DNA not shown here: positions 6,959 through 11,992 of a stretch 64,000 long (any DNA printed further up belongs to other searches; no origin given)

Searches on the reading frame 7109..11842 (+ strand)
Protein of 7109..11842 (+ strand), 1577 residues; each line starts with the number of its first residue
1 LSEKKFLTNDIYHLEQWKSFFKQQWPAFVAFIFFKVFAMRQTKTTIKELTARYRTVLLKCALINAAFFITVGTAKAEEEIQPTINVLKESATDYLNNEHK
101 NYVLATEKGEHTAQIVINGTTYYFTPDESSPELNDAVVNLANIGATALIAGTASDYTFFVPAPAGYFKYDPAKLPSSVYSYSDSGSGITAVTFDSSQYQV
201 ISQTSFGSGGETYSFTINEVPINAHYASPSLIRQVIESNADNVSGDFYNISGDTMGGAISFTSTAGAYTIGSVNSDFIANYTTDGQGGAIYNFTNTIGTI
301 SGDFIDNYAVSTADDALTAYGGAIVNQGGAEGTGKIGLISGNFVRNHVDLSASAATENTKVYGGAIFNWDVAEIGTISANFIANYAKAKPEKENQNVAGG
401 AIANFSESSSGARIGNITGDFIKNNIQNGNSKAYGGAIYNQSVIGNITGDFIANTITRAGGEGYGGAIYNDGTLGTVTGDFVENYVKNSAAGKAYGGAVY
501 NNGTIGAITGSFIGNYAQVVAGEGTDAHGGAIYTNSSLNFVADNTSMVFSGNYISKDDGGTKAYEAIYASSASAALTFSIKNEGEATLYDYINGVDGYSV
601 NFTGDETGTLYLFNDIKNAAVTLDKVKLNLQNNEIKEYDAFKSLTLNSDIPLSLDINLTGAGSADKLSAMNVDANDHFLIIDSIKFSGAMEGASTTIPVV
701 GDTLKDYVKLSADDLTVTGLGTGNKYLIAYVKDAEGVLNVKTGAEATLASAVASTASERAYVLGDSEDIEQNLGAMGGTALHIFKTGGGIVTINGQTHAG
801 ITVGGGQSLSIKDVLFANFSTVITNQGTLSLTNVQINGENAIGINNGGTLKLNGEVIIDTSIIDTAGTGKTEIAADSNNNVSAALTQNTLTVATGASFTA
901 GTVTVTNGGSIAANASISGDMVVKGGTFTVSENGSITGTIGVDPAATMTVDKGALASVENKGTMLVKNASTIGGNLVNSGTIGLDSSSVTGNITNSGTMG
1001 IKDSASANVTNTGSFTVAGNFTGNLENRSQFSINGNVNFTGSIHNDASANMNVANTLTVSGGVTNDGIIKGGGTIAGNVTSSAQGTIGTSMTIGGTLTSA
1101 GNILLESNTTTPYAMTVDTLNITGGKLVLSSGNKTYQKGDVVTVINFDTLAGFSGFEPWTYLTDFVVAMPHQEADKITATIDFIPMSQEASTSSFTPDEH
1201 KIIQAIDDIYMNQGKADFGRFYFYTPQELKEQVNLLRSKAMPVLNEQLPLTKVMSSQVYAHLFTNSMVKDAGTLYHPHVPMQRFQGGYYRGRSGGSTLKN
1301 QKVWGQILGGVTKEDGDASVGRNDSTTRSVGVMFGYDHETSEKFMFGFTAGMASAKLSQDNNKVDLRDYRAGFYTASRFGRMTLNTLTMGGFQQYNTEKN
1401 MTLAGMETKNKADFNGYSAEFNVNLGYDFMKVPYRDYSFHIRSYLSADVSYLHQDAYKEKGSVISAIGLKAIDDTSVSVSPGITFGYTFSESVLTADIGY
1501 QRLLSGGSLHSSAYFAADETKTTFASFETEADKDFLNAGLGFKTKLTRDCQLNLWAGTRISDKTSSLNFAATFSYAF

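Call 17: search_protein_families(library=pfam, proteins=[window:7109-11842:+], max_evalue=0.001)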
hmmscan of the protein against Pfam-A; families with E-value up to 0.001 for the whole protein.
window:7109-11842:+ (1577 aa): 1 family
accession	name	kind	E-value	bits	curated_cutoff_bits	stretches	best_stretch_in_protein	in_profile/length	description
PF03797.25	Autotransporter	-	5.9e-33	115.1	26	1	1303-1553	1-251/255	Autotransporter beta-domain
